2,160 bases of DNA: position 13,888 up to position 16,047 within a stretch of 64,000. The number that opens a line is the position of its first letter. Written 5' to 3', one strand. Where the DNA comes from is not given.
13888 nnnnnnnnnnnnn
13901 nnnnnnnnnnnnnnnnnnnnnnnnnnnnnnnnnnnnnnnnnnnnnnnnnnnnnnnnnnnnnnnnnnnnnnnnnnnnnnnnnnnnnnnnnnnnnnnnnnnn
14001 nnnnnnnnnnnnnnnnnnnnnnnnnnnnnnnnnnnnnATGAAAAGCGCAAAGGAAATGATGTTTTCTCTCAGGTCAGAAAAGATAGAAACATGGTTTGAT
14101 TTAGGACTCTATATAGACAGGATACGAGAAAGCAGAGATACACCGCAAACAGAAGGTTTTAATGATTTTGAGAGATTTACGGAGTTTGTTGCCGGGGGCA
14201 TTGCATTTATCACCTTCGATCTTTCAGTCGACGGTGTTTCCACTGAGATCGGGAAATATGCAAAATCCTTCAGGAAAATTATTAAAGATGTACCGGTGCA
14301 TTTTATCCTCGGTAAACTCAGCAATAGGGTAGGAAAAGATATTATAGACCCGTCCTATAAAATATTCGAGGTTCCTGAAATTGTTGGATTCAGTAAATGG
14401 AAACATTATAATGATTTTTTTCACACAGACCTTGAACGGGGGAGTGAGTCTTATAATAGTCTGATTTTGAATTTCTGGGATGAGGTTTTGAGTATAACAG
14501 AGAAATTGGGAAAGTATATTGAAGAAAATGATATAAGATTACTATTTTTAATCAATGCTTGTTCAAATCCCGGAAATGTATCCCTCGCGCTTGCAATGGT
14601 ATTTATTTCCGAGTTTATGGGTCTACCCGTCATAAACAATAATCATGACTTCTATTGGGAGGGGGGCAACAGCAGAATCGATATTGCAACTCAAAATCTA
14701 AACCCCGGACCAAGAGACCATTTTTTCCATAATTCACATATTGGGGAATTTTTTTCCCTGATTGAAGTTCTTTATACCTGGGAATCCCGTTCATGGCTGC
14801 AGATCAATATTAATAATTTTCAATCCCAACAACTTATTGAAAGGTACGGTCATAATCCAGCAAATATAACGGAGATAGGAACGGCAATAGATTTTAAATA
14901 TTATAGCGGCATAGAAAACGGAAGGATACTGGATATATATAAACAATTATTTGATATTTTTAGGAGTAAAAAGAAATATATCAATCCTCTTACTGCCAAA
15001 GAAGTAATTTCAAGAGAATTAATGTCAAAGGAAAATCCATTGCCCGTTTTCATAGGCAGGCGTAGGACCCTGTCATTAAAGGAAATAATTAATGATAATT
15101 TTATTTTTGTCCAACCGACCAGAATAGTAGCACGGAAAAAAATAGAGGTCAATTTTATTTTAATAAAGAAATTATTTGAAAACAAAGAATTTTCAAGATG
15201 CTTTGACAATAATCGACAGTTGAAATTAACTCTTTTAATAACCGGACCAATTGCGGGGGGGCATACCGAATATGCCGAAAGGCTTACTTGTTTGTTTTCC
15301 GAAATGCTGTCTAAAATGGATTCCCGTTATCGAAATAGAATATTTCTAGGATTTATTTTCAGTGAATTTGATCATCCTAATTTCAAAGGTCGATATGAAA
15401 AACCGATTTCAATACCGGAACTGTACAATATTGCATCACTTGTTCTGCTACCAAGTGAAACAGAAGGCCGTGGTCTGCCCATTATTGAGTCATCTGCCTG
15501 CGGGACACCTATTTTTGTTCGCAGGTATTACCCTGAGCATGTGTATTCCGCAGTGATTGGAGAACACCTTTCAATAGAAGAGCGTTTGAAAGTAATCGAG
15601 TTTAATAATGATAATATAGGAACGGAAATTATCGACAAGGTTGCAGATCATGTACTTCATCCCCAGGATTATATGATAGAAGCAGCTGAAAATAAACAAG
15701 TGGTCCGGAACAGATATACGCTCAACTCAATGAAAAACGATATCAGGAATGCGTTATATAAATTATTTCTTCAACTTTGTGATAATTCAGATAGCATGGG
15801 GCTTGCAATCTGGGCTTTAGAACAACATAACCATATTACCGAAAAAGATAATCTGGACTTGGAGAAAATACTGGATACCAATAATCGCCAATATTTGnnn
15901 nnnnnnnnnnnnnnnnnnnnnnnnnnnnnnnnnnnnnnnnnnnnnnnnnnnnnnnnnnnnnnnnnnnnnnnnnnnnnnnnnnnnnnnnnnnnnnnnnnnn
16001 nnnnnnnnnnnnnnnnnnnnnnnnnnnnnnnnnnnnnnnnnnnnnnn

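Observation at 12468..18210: Paralogous pair of atypical GT-B-like genes. The second is a 1390-aa fusion ending in a phosphodiester-glycosidase (NAGPA-like) domain, and the pair is separated by a MITE.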

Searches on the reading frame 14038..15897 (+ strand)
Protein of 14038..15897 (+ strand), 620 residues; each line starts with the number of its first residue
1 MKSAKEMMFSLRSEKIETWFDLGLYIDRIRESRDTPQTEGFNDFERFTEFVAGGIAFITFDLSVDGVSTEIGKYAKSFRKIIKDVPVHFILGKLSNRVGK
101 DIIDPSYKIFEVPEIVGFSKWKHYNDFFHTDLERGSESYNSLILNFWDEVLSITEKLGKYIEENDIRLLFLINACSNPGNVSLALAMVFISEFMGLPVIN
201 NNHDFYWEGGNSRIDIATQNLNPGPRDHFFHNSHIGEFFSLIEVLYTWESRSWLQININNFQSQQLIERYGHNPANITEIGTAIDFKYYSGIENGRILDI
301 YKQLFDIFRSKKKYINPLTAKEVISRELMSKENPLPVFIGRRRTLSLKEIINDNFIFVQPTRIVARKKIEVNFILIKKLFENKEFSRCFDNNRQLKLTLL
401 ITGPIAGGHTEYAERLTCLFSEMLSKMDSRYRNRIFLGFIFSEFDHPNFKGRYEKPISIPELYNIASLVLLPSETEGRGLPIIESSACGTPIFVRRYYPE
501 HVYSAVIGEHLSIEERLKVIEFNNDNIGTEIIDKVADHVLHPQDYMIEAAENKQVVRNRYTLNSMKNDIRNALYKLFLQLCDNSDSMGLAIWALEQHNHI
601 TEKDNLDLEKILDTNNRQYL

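Call 42: predict_structure(alignment_id=A3)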
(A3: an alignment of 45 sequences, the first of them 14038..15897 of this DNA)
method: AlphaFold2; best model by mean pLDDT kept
length: 620 residues; sequences in the alignment: 45
mean_pLDDT: 86.2   pTM: 0.82
mean pLDDT of the five models: 86.2, 85.7, 85.2, 82.9, 82.7
residues with pLDDT >= 90: 324; 70-90: 226; 50-70: 62; < 50: 8
segments of 3 or more residues with pLDDT < 50: 616-620
pLDDT, mean of each block of 10 residues (from residue 1): 93 92 88 64 88 95 81 92 95 81 87 88 84 84 94 98 96 77 93 92 58 75 65 60 78 86 81 87 86 86 92 90 87 82 88 94 89 97 96 96 87 95 94 95 86 89 95 76 94 88 89 95 89 97 95 94 92 92 78 81 61 49
secondary structure, 60 per line:
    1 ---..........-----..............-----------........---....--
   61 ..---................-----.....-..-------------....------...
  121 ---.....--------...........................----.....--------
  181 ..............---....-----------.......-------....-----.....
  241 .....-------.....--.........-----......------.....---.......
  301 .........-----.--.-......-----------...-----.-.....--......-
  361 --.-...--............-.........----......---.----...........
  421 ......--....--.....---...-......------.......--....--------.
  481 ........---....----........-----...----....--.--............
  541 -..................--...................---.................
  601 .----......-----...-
elements in order: H4-13 H19-32 H44-51 E55-58 H66-81 E87-91 E108-111 H124-128 H137-163 E168-172 H181-194 E198-201 H213-219 H227-230 H236-245 E253-257 H260-268 E277-279 H286-290 H294-309 H320-325 E337-339 H347-351 E354-359 H370-381 H383-391 E396-401 H410-426 H429-432 E435-439 H447-452 H459-465 E468-471 H480-488 E492-495 H500-507 E520-523 H529-540 H542-559 H562-580 H584-601 H606-611

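Call 48: fold_search(model_id=the predicted structure, library=pdb)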
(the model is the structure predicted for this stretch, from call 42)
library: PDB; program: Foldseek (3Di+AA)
matches with E <= 10: 1293; with E <= 0.001: 349
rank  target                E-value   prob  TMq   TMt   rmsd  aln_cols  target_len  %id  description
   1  4xsu_A                5.6e-14  1.00  0.46  0.73   6.5       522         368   13  Crystal structure of Anabaena Alr3699/HepE in complex with UDP and glucose (released 2016-01-13)
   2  9dcm_B                7.3e-14  1.00  0.43  0.55   8.7       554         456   12  Sucrose-phosphate synthase from Leishmania major (released 2025-10-29)
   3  4xsu_B                9.5e-14  1.00  0.46  0.72   6.4       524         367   13  Crystal structure of Anabaena Alr3699/HepE in complex with UDP and glucose (released 2016-01-13)
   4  8vrf_B                1.0e-13  1.00  0.49  0.63   7.5       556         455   13  Sucrose-phosphate synthase-like protein from Leishmania major (released 2025-08-13)
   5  4xso_A                1.7e-13  1.00  0.46  0.74   5.7       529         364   13  Crystal structure of apo-form Alr3699/HepE from Anabaena sp. strain PCC 7120 (released 2016-01-13)
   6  8uag                  2.6e-13  1.00  0.48  0.61   7.4       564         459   11  Sucrose-phosphate synthase-like protein from Leishmania major (released 2024-12-18)
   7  8vrf_A                3.2e-13  1.00  0.48  0.62   7.1       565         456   12  Sucrose-phosphate synthase-like protein from Leishmania major (released 2025-08-13)
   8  3c4q_A                3.8e-13  1.00  0.47  0.69   7.5       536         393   13  Structure of the retaining glycosyltransferase MshA : The first step in mycothiol biosynthesis. Organism : Corynebacte (released 2008-04-01)
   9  6tvp_A                4.0e-13  1.00  0.44  0.67   7.1       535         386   11  Structure of Mycobacterium smegmatis alpha-maltose-1-phosphate synthase GlgM (released 2020-04-22)
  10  4xsp_A                4.2e-13  1.00  0.46  0.73   6.2       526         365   13  Crystal structure of Anabaena Alr3699/HepE in complex with UDP (released 2016-01-13)
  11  3mbo_C                6.4e-13  1.00  0.46  0.72   7.0       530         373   13  Crystal Structure of the Glycosyltransferase BaBshA bound with UDP and L-malate (released 2010-09-29)
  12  9dcm_C                9.2e-13  1.00  0.43  0.53   9.5       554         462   12  Sucrose-phosphate synthase from Leishmania major (released 2025-10-29)
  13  3mbo_D                1.4e-12  1.00  0.45  0.71   8.0       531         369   13  Crystal Structure of the Glycosyltransferase BaBshA bound with UDP and L-malate (released 2010-09-29)
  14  3c48_A                3.5e-12  1.00  0.28  0.41  12.0       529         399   12  Structure of the retaining glycosyltransferase MshA: The first step in mycothiol biosynthesis. Organism: Corynebacteri (released 2008-03-25)
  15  3c4q_B                3.6e-12  1.00  0.45  0.66   7.7       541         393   12  Structure of the retaining glycosyltransferase MshA : The first step in mycothiol biosynthesis. Organism : Corynebacte (released 2008-04-01)
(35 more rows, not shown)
